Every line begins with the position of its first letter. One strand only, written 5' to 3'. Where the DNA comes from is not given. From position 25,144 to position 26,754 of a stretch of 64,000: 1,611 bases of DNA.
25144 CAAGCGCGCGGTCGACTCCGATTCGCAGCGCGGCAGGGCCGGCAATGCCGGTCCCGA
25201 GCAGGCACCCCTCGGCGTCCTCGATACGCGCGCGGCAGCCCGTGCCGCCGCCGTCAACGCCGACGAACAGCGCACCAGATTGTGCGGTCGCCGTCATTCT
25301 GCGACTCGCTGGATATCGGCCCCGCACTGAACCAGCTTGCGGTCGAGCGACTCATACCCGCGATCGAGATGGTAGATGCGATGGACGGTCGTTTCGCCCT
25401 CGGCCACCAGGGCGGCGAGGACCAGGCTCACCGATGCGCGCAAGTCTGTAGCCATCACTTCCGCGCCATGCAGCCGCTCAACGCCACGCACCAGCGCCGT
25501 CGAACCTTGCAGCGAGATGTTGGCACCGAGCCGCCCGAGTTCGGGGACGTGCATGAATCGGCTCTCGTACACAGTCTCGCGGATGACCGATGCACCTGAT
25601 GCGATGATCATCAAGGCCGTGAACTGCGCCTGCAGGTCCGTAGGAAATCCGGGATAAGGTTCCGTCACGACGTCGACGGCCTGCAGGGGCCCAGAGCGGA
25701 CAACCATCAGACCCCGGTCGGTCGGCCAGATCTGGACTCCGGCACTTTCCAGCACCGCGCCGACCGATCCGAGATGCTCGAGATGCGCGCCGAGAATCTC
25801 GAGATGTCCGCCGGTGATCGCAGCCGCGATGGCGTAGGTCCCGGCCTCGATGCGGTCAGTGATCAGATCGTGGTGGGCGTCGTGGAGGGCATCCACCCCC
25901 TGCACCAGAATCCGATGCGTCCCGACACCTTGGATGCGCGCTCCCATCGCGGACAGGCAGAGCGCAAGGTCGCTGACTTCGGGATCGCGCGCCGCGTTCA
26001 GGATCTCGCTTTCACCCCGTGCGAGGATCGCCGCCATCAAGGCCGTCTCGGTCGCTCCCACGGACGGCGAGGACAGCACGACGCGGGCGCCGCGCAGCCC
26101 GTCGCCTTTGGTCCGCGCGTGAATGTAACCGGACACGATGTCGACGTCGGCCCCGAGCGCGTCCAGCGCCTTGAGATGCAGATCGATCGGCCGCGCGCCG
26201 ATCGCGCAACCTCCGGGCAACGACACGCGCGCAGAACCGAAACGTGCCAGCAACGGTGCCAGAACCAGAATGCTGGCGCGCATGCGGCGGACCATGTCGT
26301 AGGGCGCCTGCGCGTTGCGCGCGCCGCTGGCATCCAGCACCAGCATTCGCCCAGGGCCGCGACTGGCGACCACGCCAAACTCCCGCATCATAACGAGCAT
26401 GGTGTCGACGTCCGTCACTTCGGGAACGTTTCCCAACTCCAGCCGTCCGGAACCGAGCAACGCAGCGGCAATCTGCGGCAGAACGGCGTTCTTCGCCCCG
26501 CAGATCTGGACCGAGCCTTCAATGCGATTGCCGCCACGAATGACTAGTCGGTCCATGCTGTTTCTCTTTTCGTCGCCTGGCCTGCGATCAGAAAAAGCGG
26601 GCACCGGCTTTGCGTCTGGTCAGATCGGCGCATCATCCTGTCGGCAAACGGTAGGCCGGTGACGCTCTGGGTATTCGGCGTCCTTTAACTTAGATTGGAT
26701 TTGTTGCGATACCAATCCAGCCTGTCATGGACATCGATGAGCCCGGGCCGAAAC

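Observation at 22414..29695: Amino-sugar/MurNAc salvage locus headed by a biosynthetic murA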

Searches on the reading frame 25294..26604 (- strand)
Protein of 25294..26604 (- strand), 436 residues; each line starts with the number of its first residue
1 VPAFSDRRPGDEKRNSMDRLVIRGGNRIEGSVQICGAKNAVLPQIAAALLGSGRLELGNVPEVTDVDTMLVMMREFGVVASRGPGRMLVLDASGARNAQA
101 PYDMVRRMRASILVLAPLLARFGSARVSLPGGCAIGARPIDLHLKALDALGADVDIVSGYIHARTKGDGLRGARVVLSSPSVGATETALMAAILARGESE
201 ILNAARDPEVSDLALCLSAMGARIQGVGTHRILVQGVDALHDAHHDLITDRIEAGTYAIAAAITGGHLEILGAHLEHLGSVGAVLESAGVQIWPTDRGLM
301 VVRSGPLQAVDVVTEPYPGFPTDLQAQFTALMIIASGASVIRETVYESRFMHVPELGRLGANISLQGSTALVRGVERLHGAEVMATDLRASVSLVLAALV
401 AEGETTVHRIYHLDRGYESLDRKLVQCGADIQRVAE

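Call 3: search_protein_families(library=ncbifam, proteins=[window:25294-26604:-])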
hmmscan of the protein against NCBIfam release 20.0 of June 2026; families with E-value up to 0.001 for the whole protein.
window:25294-26604:- (436 aa): 5 families
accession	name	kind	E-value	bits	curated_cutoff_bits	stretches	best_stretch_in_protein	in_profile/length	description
NF006873.0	PRK09369.1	subfamily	7e-167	555.3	297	1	17-434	1-417/419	UDP-N-acetylglucosamine 1-carboxyvinyltransferase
TIGR01072.1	murA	equivalog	1e-159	531.8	392.7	1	17-433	1-416/416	UDP-N-acetylglucosamine 1-carboxyvinyltransferase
NF009470.0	PRK12830.1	equivalog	9.8e-132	439.6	552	1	17-434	1-415/417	UDP-N-acetylglucosamine 1-carboxyvinyltransferase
TIGR01356.1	aroA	equivalog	3.9e-18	65.5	287.25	1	30-411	1-396/415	3-phosphoshikimate 1-carboxyvinyltransferase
NF011381.1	PRK14806.1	equivalog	3.5e-12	45.4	902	1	14-430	298-729/733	bifunctional prephenate dehydrogenase/3-phosphoshikimate 1-carboxyvinyltransferase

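Call 4: search_protein_families(library=pfam, proteins=[window:25294-26604:-])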
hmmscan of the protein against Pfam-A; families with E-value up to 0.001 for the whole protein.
window:25294-26604:- (436 aa): 1 family
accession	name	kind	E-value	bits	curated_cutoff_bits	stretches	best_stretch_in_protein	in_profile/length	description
PF00275.25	EPSP_synthase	-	8.9e-97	324.9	22.8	1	23-424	2-417/417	EPSP synthase (3-phosphoshikimate 1-carboxyvinyltransferase)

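Call 9: find_encoding_contigs(protein=window:25294-26556:-, flank=10000, max_places=6)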
Protein window:25294-26556:- (420 aa): 4 contigs read that carry it; 4 places shown.
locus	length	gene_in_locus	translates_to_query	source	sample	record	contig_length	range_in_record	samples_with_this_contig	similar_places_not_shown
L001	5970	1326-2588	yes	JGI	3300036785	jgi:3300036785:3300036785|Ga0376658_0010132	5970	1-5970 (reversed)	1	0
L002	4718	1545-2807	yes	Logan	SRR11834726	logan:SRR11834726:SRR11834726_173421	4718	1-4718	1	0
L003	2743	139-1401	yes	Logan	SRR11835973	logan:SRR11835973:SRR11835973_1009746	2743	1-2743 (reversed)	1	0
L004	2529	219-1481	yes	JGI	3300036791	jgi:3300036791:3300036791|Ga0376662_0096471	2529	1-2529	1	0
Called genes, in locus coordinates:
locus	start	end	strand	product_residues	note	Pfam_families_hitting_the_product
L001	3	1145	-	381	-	?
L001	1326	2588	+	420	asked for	PF00275:EPSP_synthase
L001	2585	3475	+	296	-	PF01869:BcrAD_BadFG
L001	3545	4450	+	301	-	PF13580:SIS_2 (faint), PF22645:GKRP_SIS_N, PF01380:SIS (weak), PF14555:UBA_4 (faint)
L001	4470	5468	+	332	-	PF01380:SIS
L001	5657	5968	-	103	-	?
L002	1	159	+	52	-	?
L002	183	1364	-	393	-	PF01979:Amidohydro_1, PF07969:Amidohydro_3 (weak)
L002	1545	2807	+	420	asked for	PF00275:EPSP_synthase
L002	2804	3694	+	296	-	PF01869:BcrAD_BadFG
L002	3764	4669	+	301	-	PF13580:SIS_2 (faint), PF22645:GKRP_SIS_N, PF01380:SIS (weak), PF14555:UBA_4 (faint)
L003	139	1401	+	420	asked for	PF00275:EPSP_synthase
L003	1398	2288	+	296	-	PF01869:BcrAD_BadFG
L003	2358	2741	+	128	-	?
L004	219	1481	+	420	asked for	PF00275:EPSP_synthase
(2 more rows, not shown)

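Call 10: find_related_loci(query=window:25294-26556:-, collection=genome_contigs, flank=10000)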
Query window:25294-26556:- (420 aa) in genome_contigs; peptide patterns used: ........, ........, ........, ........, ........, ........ (x = any residue, [..] = any of these).
123 stretches matched a pattern; 48 encode a relative of the query (tblastn E <= 1e-3); 47 distinct loci.
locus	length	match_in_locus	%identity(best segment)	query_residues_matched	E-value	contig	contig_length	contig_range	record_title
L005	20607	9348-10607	97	1-420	0e+0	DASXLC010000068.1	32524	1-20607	MAG TPA_asm: Pseudolabrys sp. isolate SMAG_U5292 k141_2784820, whole genome shotgun sequence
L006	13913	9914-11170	94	1-419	0e+0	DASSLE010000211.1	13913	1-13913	MAG TPA_asm: Pseudolabrys sp. isolate SMAG_U1162 k141_788513, whole genome shotgun sequence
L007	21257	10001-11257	93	1-419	0e+0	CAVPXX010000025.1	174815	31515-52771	MAG: uncultured Alphaproteobacteria bacterium isolate MFD01872.bin.1.321 genome assembly, contig: contig_41092, whole ge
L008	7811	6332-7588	94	1-419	0e+0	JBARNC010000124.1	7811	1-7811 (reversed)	MAG: Pseudolabrys sp. isolate MFD10948_ilm_asm_bin10 k127_57211, whole genome shotgun sequence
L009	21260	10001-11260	94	1-420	0e+0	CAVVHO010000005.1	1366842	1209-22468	MAG: uncultured Gemmatimonadales bacterium isolate MFD02242.bin.1.342 genome assembly, contig: contig_3906, whole genome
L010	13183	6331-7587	93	1-419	0e+0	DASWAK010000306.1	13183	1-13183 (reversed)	MAG TPA_asm: Pseudolabrys sp. isolate SMAG_U2654 k141_144073, whole genome shotgun sequence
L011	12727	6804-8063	91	1-420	0e+0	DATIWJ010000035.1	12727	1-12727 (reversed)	MAG TPA_asm: Pseudolabrys sp. isolate SMAG_U15220 k141_2564098, whole genome shotgun sequence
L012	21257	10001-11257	90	1-419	0e+0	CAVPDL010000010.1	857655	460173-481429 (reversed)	MAG: uncultured Alphaproteobacteria bacterium isolate MFD00031.bin.2.178 genome assembly, contig: contig_5520, whole gen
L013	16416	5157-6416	91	1-420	0e+0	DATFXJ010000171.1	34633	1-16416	MAG TPA_asm: Pseudolabrys sp. isolate SMAG_U9514 k141_320420, whole genome shotgun sequence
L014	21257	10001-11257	91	1-419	0e+0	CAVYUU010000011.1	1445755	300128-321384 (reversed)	MAG: uncultured Alphaproteobacteria bacterium isolate MFD09212.bin.1.139 genome assembly, contig: contig_5546, whole gen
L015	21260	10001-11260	90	1-420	0e+0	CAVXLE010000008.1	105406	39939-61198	MAG: uncultured proteobacterium isolate MFD05942.bin.2.67 genome assembly, contig: contig_25593, whole genome shotgun se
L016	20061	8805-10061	89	1-419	0e+0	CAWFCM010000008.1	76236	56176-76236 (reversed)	MAG: uncultured Alphaproteobacteria bacterium isolate MFD02360.bin.1.259 genome assembly, contig: contig_17769, whole ge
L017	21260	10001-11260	89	1-420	0e+0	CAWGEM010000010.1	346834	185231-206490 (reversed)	MAG: uncultured Alphaproteobacteria bacterium isolate MFD02242.bin.2.266 genome assembly, contig: contig_39569, whole ge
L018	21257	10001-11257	90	1-419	0e+0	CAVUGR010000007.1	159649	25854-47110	MAG: uncultured Alphaproteobacteria bacterium isolate MFD02134.bin.2.137 genome assembly, contig: contig_39858, whole ge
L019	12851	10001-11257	89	1-419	0e+0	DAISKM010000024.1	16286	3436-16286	MAG TPA_asm: Pseudolabrys sp. isolate CTOTU25442 NODE_67_length_16286_cov_5.048179, whole genome shotgun sequence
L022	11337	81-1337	89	1-419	0e+0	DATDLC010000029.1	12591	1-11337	MAG TPA_asm: Pseudolabrys sp. isolate SMAG_U374 k141_326271, whole genome shotgun sequence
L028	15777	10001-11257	89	1-419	0e+0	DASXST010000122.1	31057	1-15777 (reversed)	MAG TPA_asm: Pseudolabrys sp. isolate SMAG_U4673 k141_545853, whole genome shotgun sequence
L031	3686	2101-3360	86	1-420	0e+0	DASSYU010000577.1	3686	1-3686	MAG TPA_asm: Pseudolabrys sp. isolate SMAG_U689 k141_715026, whole genome shotgun sequence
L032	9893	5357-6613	87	1-420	0e+0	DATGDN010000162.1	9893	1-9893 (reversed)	MAG TPA_asm: Pseudolabrys sp. isolate SMAG_U9675 k141_302415, whole genome shotgun sequence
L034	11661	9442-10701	85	1-420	0e+0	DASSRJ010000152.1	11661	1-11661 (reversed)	MAG TPA_asm: Pseudolabrys sp. isolate SMAG_U486 k141_534428, whole genome shotgun sequence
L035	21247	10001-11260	85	1-420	0e+0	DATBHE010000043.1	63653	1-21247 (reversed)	MAG TPA_asm: Pseudolabrys sp. isolate SMAG_U3856 k141_55406, whole genome shotgun sequence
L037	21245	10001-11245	85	1-415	0e+0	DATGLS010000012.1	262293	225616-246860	MAG TPA_asm: Xanthobacteraceae bacterium isolate SMAG_U9892 k141_587613, whole genome shotgun sequence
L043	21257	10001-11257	89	1-419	0e+0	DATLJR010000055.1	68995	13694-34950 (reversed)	MAG TPA_asm: Pseudolabrys sp. isolate SMAG_U13701 k141_245728, whole genome shotgun sequence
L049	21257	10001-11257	86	1-419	0e+0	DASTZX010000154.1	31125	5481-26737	MAG TPA_asm: Xanthobacteraceae bacterium isolate SMAG_U2480 k141_738841, whole genome shotgun sequence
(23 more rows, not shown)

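Call 13: find_homologous_proteins(query=window:25294-26556:-, max_evalue=1e-30)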
Query window:25294-26556:- (420 aa): 8000 proteins with E <= 1e-30 among 8000 candidates; the best 120 are listed.
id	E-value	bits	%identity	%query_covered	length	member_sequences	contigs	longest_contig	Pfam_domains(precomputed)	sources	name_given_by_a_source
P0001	9.6e-258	873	98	100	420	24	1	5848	PF00275.26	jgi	jgi:UDP-N-acetylglucosamine 1-carboxyvinyltransferase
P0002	2.4e-248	842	95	100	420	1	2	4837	PF00275.26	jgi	jgi:UDP-N-acetylglucosamine 1-carboxyvinyltransferase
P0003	2.1e-246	835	94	100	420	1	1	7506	PF00275.26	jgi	jgi:UDP-N-acetylglucosamine 1-carboxyvinyltransferase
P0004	3.1e-246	835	94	100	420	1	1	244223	PF00275.26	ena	-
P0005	5.1e-246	834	94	100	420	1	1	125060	PF00275.26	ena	-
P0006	1.8e-245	832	94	100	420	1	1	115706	PF00275.26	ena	-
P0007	3.8e-245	831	94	100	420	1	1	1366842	PF00275.26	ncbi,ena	-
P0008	6.6e-244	827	93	100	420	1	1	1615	PF00275.26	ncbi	-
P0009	1.6e-243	826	93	100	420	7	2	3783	PF00275.26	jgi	jgi:UDP-N-acetylglucosamine 1-carboxyvinyltransferase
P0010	2.9e-242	822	93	100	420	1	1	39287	PF00275.26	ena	-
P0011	3.5e-240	815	91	100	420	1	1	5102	PF00275.26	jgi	-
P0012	1.0e-239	813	92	100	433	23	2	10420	PF00275.26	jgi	jgi:UDP-N-acetylglucosamine 1-carboxyvinyltransferase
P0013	1.4e-239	813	91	100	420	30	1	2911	PF00275.26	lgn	-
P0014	4.4e-239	811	92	100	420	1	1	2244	PF00275.26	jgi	jgi:UDP-N-acetylglucosamine 1-carboxyvinyltransferase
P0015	1.4e-238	810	91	100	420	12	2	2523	PF00275.26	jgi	jgi:UDP-N-acetylglucosamine 1-carboxyvinyltransferase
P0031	4.1e-235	798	90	100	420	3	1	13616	PF00275.26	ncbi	ncbi:MAG: UDP-N-acetylglucosamine 1-carboxyvinyltransferase [Pseudolabrys sp.]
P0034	8.2e-235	797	90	100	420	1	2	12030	PF00275.26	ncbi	-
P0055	6.3e-234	794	90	100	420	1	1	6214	PF00275.26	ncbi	-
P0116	5.2e-232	788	87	100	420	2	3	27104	PF00275.26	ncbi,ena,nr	ncbi:MAG TPA: UDP-N-acetylglucosamine 1-carboxyvinyltransferase [Pseudolabrys sp.]|nr:UDP-N-acetylgl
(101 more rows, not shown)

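Call 18: search_solved_structures(query=window:25294-26556:-, max_evalue=1e-20)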
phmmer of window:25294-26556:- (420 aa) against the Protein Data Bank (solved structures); distinct sequences matched with E-value up to 1e-20: 33.
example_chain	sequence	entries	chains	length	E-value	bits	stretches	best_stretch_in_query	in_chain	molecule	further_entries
3sg1_A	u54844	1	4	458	9.8e-125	420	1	1-420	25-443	UDP-N-acetylglucosamine 1-carboxyvinyltransferase 1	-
6q03_A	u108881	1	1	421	2e-124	418.9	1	2-418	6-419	UDP-N-acetylglucosamine 1-carboxyvinyltransferase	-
5bq2_A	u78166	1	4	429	2e-124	418.9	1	1-418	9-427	UDP-N-acetylglucosamine 1-carboxyvinyltransferase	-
2rl1_A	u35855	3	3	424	1.2e-123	416.4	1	1-418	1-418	UDP-N-acetylglucosamine 1-carboxyvinyltransferase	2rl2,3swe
6q11_A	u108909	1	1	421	6e-123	414.1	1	2-418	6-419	UDP-N-acetylglucosamine 1-carboxyvinyltransferase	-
6q0y_A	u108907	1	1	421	6e-123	414.1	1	2-418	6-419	UDP-N-acetylglucosamine 1-carboxyvinyltransferase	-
6q0a_A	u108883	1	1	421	1.1e-122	413.3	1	2-418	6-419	UDP-N-acetylglucosamine 1-carboxyvinyltransferase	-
6cn1_A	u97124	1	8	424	1.1e-122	413.2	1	1-418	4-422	UDP-N-acetylglucosamine 1-carboxyvinyltransferase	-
5u4h_A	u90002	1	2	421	2.1e-121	409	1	1-418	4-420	UDP-N-acetylglucosamine 1-carboxyvinyltransferase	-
3r38_A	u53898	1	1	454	2.8e-121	408.6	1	1-418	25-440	UDP-N-acetylglucosamine 1-carboxyvinyltransferase 1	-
1naw_A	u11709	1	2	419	6e-121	407.5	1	1-418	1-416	UDP-N-ACETYLGLUCOSAMINE 1-CARBOXYVINYL-TRANSFERASE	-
6wfm_A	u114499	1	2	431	6.6e-121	407.4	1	2-418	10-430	UDP-N-acetylglucosamine 1-carboxyvinyltransferase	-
1ejc_A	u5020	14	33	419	8.1e-121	407.1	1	1-418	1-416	UDP-N-ACETYLGLUCOSAMINE ENOLPYRUVYLTRANSFERASE | UDP-N-ACETYLGLUCOSAMINE 1-CARBOXYVINYLTRANSFERASE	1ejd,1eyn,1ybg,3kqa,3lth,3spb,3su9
4eii_A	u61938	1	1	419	1.8e-120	406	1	1-418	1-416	UDP-N-acetylglucosamine 1-carboxyvinyltransferase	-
3vcy_A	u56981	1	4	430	3.5e-120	405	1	1-418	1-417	UDP-N-acetylglucosamine 1-carboxyvinyltransferase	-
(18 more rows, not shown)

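Call 25: search_dna_similar(query=window:25294-26556:-, collection=plasmids, mode=protein, max_rows=30, max_evalue=1e-30)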
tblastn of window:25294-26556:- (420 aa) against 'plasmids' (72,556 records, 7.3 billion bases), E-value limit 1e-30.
Records with a match: 125; places in all: 133; records where one place covers at least 80% of the query: 123.
Best place of each record, by identity: 60-80% 16; <60% 109.
By first word of the organism name: Rhizobium 20; Streptomyces 18; Neorhizobium 5; Sinorhizobium 5; Acinetobacter 5; Pseudochrobactrum 4; Escherichia 4; Riemerella 4; Burkholderia 4; Klebsiella 3; and 42 more.
By predicted mobility (MOB-suite, as given by PLSDB): non-mobilizable 108; mobilizable 13; conjugative 4.
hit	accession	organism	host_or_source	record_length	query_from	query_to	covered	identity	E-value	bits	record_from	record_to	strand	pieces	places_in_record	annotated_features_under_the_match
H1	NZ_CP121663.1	Rhizobium sp. CB3090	Gliricidia sp.,cell culture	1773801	1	418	100%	67.7%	4e-158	501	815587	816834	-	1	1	record has no annotation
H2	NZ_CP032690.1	Rhizobium sp. CCGE532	Phaseolus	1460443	1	418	100%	67.5%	2e-157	499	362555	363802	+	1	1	record has no annotation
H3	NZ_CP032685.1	Rhizobium sp. CCGE531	Phaseolus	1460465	1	418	100%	67.5%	2e-157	499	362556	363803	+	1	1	record has no annotation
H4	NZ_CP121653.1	Rhizobium sp. CB3171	Calliandra calothyrsus,cell culture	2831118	1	418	100%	67.5%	1e-156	496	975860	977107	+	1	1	record has no annotation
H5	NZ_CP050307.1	Rhizobium lusitanum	Oxytropis pumilio,cell culture,root ...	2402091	1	418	100%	67.5%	1e-156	496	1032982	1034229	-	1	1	none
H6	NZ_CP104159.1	Rhizobium sp. CB3060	Leucaena leucocephala,cell culture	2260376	1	418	100%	67.2%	5e-157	497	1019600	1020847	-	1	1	record has no annotation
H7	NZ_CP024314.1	Rhizobium sp. NXC24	Phaseolus vulgaris,cell culture,plant ...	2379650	1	418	100%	67.2%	1e-156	496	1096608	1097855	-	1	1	record has no annotation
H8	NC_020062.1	Rhizobium tropici CIAT 899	Phaseolus vulgaris root nodule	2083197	1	418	100%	67.2%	3e-156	495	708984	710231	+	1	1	record has no annotation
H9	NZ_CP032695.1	Rhizobium jaguaris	Calliandra grandiflora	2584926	1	418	100%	67.0%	2e-156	495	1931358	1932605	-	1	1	none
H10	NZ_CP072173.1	Rhizobium sp. AB2/73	Phyla canescens,cell culture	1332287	1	418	100%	67.0%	1e-155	493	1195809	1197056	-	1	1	record has no annotation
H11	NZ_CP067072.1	Rhizobium sp. AB2/73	Phyla canescens,cell culture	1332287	1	418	100%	67.0%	1e-155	493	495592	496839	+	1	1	record has no annotation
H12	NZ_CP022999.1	Rhizobium sp. 11515TR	Cell culture,agricultural soil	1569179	1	418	100%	67.0%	8e-155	491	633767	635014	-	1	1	none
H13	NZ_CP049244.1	Allorhizobium pseudoryzae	cell culture,soil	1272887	1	419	100%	63.5%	8e-148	471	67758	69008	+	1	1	none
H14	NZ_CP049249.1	Rhizobium rhizoryzae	cell culture,soil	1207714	1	419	100%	63.0%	5e-148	472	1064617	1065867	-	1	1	none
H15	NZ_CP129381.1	Rhizobium sp. SSA_523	single cell,Sea water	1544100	1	420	100%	62.4%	2e-145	464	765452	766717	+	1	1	none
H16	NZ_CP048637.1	Rhizobium oryzihabitans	cell,root,the root of rice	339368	1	419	100%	62.0%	7e-144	459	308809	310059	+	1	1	murA: UDP-N-acetylglucosamine 1-carboxyvinyltransferase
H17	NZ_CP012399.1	Chelatococcus sp. CO-6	whole organism,Shengli Oilfield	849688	1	420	97%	58.9%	2e-110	426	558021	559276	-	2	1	none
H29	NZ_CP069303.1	Shinella sp. PSBB067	monoisolate,Minnesota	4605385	1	420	100%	53.3%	7e-116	379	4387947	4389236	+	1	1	none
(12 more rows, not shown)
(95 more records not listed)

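Call 26: get_annotated_region(hit=H5, flank=9000)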
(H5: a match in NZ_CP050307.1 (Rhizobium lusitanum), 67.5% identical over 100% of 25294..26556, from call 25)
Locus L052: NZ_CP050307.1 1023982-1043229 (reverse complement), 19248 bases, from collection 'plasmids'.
description: Rhizobium lusitanum strain 629 plasmid p_1, complete sequence
organism: Rhizobium lusitanum (NCBI taxid 293958)
taxonomy: Bacteria; Pseudomonadota; Alphaproteobacteria; Hyphomicrobiales; Rhizobiaceae; Rhizobium; Rhizobium lusitanum
host: -; source: Oxytropis pumilio,cell culture,root nodule; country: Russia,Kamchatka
typing (MOB-suite, as given by PLSDB): non-mobilizable
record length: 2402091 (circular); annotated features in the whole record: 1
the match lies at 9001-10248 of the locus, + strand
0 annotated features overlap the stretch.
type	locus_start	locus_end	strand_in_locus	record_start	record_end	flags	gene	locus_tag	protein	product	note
